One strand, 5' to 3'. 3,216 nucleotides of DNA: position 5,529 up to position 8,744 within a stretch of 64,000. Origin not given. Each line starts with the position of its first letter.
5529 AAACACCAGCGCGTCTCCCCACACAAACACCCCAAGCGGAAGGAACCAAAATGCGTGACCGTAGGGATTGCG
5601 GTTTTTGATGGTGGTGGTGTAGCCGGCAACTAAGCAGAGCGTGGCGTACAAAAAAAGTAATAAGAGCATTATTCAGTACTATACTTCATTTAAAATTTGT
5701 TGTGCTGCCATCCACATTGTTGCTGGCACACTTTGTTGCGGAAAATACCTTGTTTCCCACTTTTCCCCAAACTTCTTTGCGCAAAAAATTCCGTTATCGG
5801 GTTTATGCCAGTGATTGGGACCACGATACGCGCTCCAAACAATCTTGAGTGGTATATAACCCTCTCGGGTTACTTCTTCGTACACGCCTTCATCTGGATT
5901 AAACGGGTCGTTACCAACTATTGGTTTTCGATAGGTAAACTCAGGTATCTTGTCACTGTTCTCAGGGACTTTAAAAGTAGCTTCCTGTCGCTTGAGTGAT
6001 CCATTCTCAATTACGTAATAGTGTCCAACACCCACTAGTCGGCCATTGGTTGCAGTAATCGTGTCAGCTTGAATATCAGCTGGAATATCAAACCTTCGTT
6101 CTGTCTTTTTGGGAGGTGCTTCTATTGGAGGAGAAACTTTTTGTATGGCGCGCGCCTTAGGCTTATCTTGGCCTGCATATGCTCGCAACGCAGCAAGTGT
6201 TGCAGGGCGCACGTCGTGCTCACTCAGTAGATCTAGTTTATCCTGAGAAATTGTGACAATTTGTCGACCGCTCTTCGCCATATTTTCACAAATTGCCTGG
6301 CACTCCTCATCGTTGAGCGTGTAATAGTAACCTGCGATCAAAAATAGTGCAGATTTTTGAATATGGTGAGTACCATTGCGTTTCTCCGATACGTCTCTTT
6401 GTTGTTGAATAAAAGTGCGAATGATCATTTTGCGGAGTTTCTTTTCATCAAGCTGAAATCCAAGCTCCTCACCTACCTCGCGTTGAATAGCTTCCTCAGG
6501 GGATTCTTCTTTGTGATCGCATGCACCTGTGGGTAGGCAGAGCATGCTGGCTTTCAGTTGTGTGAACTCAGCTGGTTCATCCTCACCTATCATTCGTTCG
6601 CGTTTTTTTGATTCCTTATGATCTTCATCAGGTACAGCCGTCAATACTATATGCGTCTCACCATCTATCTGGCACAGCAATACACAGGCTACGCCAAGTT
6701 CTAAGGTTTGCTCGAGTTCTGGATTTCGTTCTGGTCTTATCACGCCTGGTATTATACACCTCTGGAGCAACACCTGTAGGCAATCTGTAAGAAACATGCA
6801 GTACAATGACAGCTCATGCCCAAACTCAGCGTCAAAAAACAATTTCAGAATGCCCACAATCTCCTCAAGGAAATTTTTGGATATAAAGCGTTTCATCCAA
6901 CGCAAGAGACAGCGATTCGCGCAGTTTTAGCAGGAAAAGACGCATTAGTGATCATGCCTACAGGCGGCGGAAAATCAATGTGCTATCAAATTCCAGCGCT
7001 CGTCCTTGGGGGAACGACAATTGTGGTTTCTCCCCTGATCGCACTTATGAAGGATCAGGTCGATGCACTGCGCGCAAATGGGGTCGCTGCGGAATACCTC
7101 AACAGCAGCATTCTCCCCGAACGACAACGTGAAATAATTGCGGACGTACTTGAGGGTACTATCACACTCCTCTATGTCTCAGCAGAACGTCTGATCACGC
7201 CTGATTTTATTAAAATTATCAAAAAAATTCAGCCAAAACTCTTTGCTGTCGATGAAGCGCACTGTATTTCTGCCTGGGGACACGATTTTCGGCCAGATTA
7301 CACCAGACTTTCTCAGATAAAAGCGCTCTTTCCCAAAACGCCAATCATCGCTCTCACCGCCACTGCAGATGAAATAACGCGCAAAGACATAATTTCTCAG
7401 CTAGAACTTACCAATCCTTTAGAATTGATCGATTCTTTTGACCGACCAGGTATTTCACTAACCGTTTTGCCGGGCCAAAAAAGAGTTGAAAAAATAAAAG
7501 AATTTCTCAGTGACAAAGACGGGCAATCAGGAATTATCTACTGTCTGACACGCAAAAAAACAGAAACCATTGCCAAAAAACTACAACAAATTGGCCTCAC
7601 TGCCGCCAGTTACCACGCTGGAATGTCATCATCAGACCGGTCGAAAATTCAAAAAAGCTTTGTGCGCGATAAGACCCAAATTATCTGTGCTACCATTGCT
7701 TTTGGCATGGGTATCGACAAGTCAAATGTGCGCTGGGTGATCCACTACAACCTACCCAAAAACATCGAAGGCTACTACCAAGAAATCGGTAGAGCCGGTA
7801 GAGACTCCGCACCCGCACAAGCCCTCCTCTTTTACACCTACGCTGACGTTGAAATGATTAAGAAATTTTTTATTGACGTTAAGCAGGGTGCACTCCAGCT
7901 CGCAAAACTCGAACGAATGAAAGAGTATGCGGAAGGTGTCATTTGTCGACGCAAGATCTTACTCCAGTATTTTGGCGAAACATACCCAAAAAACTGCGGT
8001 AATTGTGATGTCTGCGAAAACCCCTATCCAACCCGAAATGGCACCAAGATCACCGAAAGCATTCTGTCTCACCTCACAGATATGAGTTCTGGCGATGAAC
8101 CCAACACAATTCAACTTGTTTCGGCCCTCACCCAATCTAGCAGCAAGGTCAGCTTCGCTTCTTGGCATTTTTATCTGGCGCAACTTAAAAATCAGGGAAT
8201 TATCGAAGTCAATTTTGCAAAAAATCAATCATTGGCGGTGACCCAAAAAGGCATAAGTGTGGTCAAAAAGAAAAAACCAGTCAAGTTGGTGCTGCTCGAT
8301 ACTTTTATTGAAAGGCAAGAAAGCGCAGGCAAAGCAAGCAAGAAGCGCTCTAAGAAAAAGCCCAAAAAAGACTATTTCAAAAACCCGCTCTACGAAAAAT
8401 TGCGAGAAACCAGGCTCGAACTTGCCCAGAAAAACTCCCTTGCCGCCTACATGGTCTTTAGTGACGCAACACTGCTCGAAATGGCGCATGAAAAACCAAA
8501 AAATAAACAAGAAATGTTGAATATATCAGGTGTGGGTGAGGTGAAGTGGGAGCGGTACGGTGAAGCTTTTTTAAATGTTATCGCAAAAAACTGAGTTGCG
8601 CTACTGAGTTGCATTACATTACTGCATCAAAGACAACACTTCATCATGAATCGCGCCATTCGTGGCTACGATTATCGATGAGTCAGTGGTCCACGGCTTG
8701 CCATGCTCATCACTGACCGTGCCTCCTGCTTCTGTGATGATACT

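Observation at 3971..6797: Tightly coupled four-gene operon: NUDIX-fusion, 4-TM protein, TM-anchored SAM methyltransferase, Rossmann/SLOG-like protein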

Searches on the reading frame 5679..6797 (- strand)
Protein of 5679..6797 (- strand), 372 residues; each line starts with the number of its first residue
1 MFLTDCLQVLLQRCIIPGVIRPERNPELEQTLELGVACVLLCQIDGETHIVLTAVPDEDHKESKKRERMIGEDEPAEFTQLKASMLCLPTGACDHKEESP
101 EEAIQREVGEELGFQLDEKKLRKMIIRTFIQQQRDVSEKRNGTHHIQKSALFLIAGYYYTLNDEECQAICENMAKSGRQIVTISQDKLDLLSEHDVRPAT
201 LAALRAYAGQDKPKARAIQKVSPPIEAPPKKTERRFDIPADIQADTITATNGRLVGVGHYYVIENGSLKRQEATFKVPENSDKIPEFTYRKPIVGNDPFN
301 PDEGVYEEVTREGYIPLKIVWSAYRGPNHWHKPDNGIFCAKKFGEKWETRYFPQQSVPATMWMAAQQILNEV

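Call 3: search_protein_families(library=pfam, proteins=[window:5679-6797:-], max_evalue=1)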
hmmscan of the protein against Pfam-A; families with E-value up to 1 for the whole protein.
window:5679-6797:- (372 aa): 2 families
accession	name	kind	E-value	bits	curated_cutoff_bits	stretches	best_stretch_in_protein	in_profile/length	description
PF00293.34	NUDIX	-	2.6e-06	27.9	21.1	1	86-121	31-65/134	NUDIX domain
PF22327.2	Nudt16-like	-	0.012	16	27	1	86-123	35-72/161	U8 snoRNA-decapping enzyme-like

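Call 4: search_protein_families(library=ncbifam, proteins=[window:5679-6797:-], max_evalue=1)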
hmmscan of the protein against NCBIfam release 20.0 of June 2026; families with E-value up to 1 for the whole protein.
window:5679-6797:- (372 aa): 5 families
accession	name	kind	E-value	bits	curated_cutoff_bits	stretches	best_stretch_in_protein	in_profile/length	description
NF008044.0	PRK10776.1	equivalog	0.017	15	148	1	83-126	30-72/130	8-oxo-dGTP diphosphatase MutT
NF008736.0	PRK11762.1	equivalog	0.025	14.1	169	1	85-118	75-107/186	ADP compounds hydrolase NudE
NF006530.0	PRK08999.1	equivalog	0.04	12.9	245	1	88-120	37-68/315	Nudix family hydrolase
TIGR00586.1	mutt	equivalog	0.1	12.6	97.9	1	83-120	31-67/129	8-oxo-dGTP diphosphatase MutT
NF006961.0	PRK09438.1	equivalog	0.15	11.5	103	1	90-120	38-67/151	dihydroneopterin triphosphate diphosphatase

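Call 7: search_protein_families(library=padloc, proteins=[window:5679-6797:-], max_evalue=1)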
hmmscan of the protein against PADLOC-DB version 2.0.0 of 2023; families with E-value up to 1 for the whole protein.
window:5679-6797:- (372 aa): 1 family
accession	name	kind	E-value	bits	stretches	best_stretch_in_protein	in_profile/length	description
PDLC04899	PDC-S07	-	0.0013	16.4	1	96-121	44-69/135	-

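Call 9: search_solved_structures(query=window:5679-6797:-, max_evalue=10)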
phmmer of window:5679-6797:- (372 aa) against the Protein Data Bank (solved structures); distinct sequences matched with E-value up to 10: 4.
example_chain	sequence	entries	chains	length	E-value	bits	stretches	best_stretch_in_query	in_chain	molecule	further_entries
3smd_A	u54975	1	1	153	0.18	14.1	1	86-122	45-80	MutT/NUDIX family protein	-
2rsn_A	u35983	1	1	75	0.85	12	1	294-350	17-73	Chromo domain-containing protein 1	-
3ees_A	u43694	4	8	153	1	11.7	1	88-122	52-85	Probable pyrophosphohydrolase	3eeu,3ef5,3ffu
3g7l_A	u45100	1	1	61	1.1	11.6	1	299-350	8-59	Chromo domain-containing protein 1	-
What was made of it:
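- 5682..6098 (-): C-terminal domain of A (residues 216-354), which follows a Pro-rich linker. Predicted all-beta at low confidence; no family assigned. PDB sequence hits are only E about 1 (call 9).
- Tried and rejected: The weak chromo-domain PDB hits to its C-terminal domain (E about 1, call 9) were dismissed as noise.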

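Call 13: find_homologous_proteins(query=window:5679-6743:-, max_evalue=0.001)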
Query window:5679-6743:- (354 aa): 1 proteins with E <= 0.001 among 2129 candidates.
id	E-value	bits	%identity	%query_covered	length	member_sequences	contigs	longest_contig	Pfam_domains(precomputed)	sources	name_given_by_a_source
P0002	1.1e-240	816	100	100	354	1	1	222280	PF00293.35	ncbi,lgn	-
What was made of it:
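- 5679..6797 (-): Gene A: NUDIX hydrolase fused to an unassigned C-terminal domain (372 aa from ATG 6797; 354 aa from GTG 6743, the start used by the public gene call). The only homologue found is itself (call 13).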

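Call 39: find_related_loci(query=window:5679-6743:-, collection=viral_contigs, flank=8000)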
Query window:5679-6743:- (354 aa) in viral_contigs; peptide patterns used: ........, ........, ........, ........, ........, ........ (x = any residue, [..] = any of these).
No stretch of DNA in the collection matches any of the patterns.

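Call 47: predict_structure(protein=window:5679-6743:-)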
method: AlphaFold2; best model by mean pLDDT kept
length: 354 residues; sequences in the alignment: 1
mean_pLDDT: 38.4   pTM: 0.25
mean pLDDT of the five models: 38.4, 36.5, 33.4, 31.1, 30.6
residues with pLDDT >= 90: 0; 70-90: 0; 50-70: 47; < 50: 307
segments of 3 or more residues with pLDDT < 50: 1-251, 253-256, 263-265, 276-285, 302-316, 337-354
pLDDT, mean of each block of 10 residues (from residue 1): 29 34 43 39 37 32 27 32 39 35 34 32 31 28 44 43 41 33 31 28 28 27 34 38 39 49 51 47 51 60 38 46 60 51 35 33
secondary structure, 60 per line:
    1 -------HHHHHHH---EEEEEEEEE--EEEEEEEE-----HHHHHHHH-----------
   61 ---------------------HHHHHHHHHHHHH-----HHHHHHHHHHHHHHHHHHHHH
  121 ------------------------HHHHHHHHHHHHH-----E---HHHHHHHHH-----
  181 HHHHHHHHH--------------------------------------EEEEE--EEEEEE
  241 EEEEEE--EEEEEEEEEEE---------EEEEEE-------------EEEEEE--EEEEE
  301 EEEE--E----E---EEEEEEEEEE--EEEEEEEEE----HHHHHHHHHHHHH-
elements in order: H8-14 E18-26 E29-36 H42-49 H82-94 H100-120 H145-157 H167-175 H181-189 E228-232 E235-246 E249-259 E269-274 E288-293 E296-304 E316-325 E328-336 H341-353
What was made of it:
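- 5679..6797 (-): The single-sequence AF2 model is unusable (pLDDT 38, call 47).
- Tried and rejected: Structure of A from a single sequence: pLDDT 38, unusable, so no fold search was run on it (call 47).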

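Call 49: search_protein_families(library=phrogs, proteins=[window:5679-6743:-], max_evalue=1)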
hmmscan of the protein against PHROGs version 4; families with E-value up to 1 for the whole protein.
window:5679-6743:- (354 aa): 6 families
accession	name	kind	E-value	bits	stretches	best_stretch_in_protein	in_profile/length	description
phrog_1198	-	other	0.00011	23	1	67-111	65-108/253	MutT/NUDIX hydrolase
phrog_9999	-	other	0.00097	20.1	1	66-107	53-94/186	nudix hydrolase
phrog_15528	-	head and packaging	0.001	18.5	1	61-100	538-576/794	portal protein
phrog_6216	-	unknown function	0.0086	15.8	1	69-123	27-80/545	-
phrog_1185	-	other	0.081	13.3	1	70-103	183-215/301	nudix hydrolase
phrog_19657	-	other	0.21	12.5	1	67-104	60-96/176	nudix hydrolase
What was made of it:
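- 6456..6527 (-): NUDIX box of A (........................, residues 73-96 of the 354-aa form). The REx2EE core is intact, with one extra residue between G and the first E relative to the GX5EX7REUXEEXGU consensus. This is the only stretch of A that Pfam, NCBIfam and PHROGs recognise (calls 3, 4, 49).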

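Call 80: search_dna_similar(query=window:5679-6743:-, collection=plasmids, mode=protein, max_evalue=0.001, max_rows=10)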
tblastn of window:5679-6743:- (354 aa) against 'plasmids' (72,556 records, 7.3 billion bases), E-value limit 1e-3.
No match.

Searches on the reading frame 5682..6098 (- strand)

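Call 48: search_protein_families(library=pfam, proteins=[window:5682-6098:-], max_evalue=10)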
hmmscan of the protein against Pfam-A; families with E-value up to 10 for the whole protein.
seq(139 aa): 1 family
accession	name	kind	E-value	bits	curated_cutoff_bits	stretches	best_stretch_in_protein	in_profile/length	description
PF24833.1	Rhabdo_glycop_CD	-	0.18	12.3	27.2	1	22-50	60-88/124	Rhabdovirus spike glycoprotein G central domain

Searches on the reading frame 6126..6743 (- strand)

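Call 48: search_protein_families(library=pfam, proteins=[window:6126-6743:-], max_evalue=10)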
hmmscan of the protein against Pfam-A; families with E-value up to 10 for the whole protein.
seq(206 aa): 2 families
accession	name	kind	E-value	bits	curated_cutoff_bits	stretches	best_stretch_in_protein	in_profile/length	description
PF00293.34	NUDIX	-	1.3e-06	28.9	21.1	1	68-103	31-65/134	NUDIX domain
PF22327.2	Nudt16-like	-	0.0048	17.3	27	1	68-106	35-73/161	U8 snoRNA-decapping enzyme-like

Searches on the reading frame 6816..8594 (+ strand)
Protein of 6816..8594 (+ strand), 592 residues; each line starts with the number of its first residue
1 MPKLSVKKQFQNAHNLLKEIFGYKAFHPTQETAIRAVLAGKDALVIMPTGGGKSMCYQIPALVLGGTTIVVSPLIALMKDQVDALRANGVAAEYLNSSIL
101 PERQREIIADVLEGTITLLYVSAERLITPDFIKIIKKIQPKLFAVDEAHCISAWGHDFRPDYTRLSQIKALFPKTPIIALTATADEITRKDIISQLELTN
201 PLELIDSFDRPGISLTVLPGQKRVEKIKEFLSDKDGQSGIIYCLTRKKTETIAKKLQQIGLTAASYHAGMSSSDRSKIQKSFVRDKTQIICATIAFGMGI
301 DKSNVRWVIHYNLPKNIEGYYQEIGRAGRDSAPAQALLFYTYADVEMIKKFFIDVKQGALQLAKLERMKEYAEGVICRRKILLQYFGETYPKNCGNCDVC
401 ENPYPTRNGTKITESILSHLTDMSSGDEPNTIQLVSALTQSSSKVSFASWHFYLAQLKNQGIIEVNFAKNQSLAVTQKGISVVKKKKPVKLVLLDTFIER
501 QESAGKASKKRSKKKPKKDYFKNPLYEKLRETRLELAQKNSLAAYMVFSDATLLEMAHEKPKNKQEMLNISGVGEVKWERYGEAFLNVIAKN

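Call 33: find_related_loci(query=window:6816-8594:+, collection=genome_contigs, flank=10000)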
Query window:6816-8594:+ (592 aa) in genome_contigs; peptide patterns used: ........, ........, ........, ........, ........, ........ (x = any residue, [..] = any of these).
600 stretches matched a pattern (row limit reached: there are more); 405 encode a relative of the query (tblastn E <= 1e-3); the best 80 are kept; 80 distinct loci.
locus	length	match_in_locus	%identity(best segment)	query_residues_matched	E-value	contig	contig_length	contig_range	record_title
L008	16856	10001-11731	69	13-589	0e+0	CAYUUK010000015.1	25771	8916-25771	MAG TPA_asm: uncultured Pseudomonadales bacterium isolate SRP141376_co5_90 genome assembly, contig: NODE_4492_length_257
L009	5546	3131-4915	49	9-591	0e+0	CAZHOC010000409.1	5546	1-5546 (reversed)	MAG TPA_asm: uncultured Bacteroidia bacterium isolate SRP135972_co1_57 genome assembly, contig: NODE_23336_length_5546_c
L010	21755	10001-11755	52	17-589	0e+0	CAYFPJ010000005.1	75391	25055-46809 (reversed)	MAG TPA_asm: uncultured Gammaproteobacteria bacterium isolate ERP019367_co2_52 genome assembly, contig: NODE_364_length_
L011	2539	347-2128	49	10-591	0e+0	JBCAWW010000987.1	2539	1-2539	MAG: Bacteroidota bacterium isolate J06554_4 NODE_987_length_2539_cov_5.450447, whole genome shotgun sequence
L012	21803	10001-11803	49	13-591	0e+0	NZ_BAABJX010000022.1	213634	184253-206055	Algivirga pacifica strain JCM 18326 sequence22, whole genome shotgun sequence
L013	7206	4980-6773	49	10-589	0e+0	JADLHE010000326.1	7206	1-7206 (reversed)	MAG: Saprospiraceae bacterium isolate SJ47 c_000001093802, whole genome shotgun sequence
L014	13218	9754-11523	49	8-589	0e+0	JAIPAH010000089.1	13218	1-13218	MAG: Bacteroidales bacterium isolate Tobar18m-G1 Tobar18m-20mill-C302, whole genome shotgun sequence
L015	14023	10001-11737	52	17-589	0e+0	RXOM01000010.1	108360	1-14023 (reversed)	Salegentibacter sp. R32 NODE_14, whole genome shotgun sequence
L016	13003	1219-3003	48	13-591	0e+0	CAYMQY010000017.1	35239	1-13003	MAG TPA_asm: uncultured Saprospiraceae bacterium isolate SRP189682_co1_465 genome assembly, contig: NODE_1661_length_352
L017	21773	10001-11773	51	13-589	0e+0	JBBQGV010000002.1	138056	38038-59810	MAG: Chitinophagales bacterium isolate Co_metawrap_942 Cmw_942_k141_12124988_length_138056_cov_15.9996, whole genome sho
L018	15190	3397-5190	49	10-589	0e+0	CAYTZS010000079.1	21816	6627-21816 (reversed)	MAG TPA_asm: uncultured Saprospiraceae bacterium isolate SRP302895_co1_28 genome assembly, contig: NODE_4404_length_2181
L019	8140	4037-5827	50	12-589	0e+0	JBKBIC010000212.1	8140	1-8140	MAG: Saprospiraceae bacterium isolate 21H_026.bin.65 NODE_216_length_8140_cov_4.997768, whole genome shotgun sequence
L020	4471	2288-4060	51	13-589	0e+0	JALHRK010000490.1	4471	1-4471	MAG: Saprospiraceae bacterium isolate maxbin.128_sub c_000000059814, whole genome shotgun sequence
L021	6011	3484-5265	49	13-589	0e+0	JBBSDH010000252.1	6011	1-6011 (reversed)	MAG: Chitinophagales bacterium isolate metawrap_la6_8 metawrap_la6_8_K_445114_L_6011_cov_12.5513, whole genome shotgun s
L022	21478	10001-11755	48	13-589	0e+0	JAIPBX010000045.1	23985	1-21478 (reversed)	MAG: Bacteroidales bacterium isolate Tobar18m-G3 Tobar18m-C645, whole genome shotgun sequence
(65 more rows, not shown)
